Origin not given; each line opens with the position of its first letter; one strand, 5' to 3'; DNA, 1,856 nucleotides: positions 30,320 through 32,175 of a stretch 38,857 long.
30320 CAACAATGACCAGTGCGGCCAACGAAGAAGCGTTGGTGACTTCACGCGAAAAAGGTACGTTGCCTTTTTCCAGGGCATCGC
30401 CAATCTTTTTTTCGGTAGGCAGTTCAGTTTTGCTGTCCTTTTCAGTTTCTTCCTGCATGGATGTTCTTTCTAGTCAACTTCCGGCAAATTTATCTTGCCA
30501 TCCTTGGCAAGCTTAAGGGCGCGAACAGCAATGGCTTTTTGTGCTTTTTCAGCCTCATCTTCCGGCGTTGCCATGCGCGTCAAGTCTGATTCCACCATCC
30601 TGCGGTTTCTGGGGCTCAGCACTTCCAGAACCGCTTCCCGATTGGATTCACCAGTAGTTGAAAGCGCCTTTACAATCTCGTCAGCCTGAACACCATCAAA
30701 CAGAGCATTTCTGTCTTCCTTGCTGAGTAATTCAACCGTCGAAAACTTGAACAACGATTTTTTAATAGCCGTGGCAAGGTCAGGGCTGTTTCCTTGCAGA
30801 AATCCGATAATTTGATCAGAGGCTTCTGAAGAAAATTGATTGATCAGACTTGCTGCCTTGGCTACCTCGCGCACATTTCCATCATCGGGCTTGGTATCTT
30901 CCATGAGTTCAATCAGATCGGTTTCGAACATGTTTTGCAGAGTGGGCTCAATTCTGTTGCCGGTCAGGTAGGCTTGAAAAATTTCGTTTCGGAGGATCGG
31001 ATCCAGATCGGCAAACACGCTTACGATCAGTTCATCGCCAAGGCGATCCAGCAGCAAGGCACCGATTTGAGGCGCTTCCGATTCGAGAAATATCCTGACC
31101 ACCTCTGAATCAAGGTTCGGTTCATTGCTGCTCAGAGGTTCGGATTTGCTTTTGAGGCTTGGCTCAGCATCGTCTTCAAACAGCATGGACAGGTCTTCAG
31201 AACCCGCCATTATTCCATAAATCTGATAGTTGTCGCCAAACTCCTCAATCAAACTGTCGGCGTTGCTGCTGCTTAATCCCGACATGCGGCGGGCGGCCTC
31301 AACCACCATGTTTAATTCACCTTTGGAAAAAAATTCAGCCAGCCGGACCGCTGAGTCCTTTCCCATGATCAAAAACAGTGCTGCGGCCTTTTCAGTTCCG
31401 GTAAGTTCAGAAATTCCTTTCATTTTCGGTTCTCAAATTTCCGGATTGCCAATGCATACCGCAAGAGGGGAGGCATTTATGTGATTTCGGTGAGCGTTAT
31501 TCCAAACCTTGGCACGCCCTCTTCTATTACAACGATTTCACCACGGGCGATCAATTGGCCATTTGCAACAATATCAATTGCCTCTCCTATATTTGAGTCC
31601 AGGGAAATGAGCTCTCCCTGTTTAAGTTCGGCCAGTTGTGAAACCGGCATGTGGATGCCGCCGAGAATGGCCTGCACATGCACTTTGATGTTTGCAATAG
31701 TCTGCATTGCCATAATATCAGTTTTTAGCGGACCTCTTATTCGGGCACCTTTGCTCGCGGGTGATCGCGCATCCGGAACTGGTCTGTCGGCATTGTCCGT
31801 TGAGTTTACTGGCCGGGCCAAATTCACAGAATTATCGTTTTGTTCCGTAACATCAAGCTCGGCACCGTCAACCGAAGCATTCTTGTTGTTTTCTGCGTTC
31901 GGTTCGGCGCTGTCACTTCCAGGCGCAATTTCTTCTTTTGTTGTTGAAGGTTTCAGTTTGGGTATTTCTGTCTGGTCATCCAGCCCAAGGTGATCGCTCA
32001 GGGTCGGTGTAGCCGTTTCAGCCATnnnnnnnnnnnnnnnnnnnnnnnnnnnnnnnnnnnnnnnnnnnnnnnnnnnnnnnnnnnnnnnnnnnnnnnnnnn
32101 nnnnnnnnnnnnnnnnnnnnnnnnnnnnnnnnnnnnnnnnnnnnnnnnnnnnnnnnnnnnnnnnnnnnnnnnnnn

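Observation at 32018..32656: Lineage-specific membrane-anchored protein embedded in the switch-complex operon between fliM and fliN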

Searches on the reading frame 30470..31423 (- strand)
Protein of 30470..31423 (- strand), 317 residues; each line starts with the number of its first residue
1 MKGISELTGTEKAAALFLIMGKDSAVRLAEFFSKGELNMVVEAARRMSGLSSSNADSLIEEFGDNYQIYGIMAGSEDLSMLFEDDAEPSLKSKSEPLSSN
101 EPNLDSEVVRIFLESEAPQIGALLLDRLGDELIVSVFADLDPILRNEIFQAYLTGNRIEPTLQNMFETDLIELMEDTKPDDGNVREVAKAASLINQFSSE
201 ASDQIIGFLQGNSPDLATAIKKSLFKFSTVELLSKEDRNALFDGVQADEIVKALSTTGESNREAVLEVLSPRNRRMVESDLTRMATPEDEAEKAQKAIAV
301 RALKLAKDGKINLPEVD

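Call 3: search_protein_families(library=pfam, proteins=[window:30470-31423:-], max_evalue=1)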
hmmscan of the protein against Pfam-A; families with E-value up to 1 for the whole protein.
window:30470-31423:- (317 aa): 4 families
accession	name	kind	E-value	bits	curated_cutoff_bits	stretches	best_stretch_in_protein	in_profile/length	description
PF01706.21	FliG_C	-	1.4e-17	64.3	23.3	1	209-313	3-108/108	FliG C-terminal domain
PF14842.11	FliG_N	-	2.5e-10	41.3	25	1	6-69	1-64/104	FliG N-terminal domain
PF03448.22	MgtE_N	-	1.7e-06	28.9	25.9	2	119-180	16-76/102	MgtE intracellular N domain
PF14841.11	FliG_M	-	4.7e-05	24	25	1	109-161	4-56/76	FliG middle domain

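Call 4: search_protein_families(library=ncbifam, proteins=[window:30470-31423:-], max_evalue=1)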
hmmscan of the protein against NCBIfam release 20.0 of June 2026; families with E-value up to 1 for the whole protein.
window:30470-31423:- (317 aa): 3 families
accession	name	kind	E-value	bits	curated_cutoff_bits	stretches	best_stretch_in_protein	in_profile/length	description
NF004260.2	PRK05686.2-1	equivalog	6.1e-29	101.1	550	1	7-282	15-301/316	flagellar motor switch protein FliG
TIGR00207.1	fliG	equivalog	5.6e-22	78.5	226.7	1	2-311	4-326/338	flagellar motor switch protein FliG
NF041260.1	actino_IHF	equivalog_domain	0.15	12.5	60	0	226-275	35-84/102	integration host factor, actinobacterial type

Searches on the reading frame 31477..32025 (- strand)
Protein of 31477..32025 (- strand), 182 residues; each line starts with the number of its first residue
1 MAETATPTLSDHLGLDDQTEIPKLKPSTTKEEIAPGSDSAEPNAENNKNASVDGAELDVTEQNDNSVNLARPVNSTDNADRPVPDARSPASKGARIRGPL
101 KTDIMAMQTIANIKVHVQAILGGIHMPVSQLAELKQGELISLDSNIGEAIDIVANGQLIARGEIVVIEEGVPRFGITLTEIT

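Call 3: search_protein_families(library=pfam, proteins=[window:31477-32025:-], max_evalue=1)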
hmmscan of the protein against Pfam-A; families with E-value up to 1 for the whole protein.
window:31477-32025:- (182 aa): 1 family
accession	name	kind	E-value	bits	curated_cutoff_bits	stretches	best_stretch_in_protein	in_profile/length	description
PF01052.25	FliMN_C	-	6.8e-16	58.4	23.8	1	109-181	2-71/73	Type III flagellar switch regulator (C-ring) FliN C-term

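Call 4: search_protein_families(library=ncbifam, proteins=[window:31477-32025:-], max_evalue=1)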
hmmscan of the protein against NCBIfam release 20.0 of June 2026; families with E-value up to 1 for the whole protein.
window:31477-32025:- (182 aa): 12 families
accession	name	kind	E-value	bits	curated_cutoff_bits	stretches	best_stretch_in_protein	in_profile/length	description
TIGR02480.1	fliN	equivalog_domain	5.3e-21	74.3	84.05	1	107-181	2-73/77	flagellar motor switch protein FliN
NF005995.1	PRK08119.1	equivalog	4.5e-15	56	218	1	43-181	241-369/376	flagellar motor switch phosphatase FliY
TIGR02551.1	SpaO_YscQ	equivalog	1.5e-14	54.7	100.8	1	46-169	227-291/300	type III secretion system cytoplasmic ring protein SctQ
NF005275.1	PRK06782.1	equivalog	8.4e-11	41.3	681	1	71-181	423-515/516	flagellar motor switch protein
NF006273.1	PRK08433.1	equivalog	2.3e-09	37.5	114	1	104-170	12-78/100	flagellar motor switch protein FliN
NF005276.0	PRK06788.1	equivalog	1e-06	28.8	98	1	106-181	27-99/119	flagellar motor switch protein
NF006018.0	PRK08158.1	equivalog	3.4e-06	26.3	223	1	106-169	223-286/303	YscQ/HrcQ family type III secretion apparatus protein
NF006272.1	PRK08432.1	equivalog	1.4e-05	24.8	219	1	70-181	157-263/274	flagellar motor switch protein FliY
TIGR01397.1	fliM_switch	equivalog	0.00058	19.1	219.6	1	109-162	249-302/320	flagellar motor switch protein FliM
NF005956.0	PRK08035.1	equivalog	0.0076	15.5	230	1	110-167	248-305/323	YscQ/HrcQ family type III secretion apparatus protein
NF005277.0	PRK06789.1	equivalog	0.076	13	81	1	111-165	5-59/74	flagellar motor switch protein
NF004605.0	PRK05933.1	equivalog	0.1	11.6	536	1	125-169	318-363/372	type III secretion system protein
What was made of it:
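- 31477..32025 (-): fliN, immediately downstream of gene X and translationally coupled to it. FliMN_C E=7e-16, TIGR02480 E=5e-21 (calls 3, 4).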
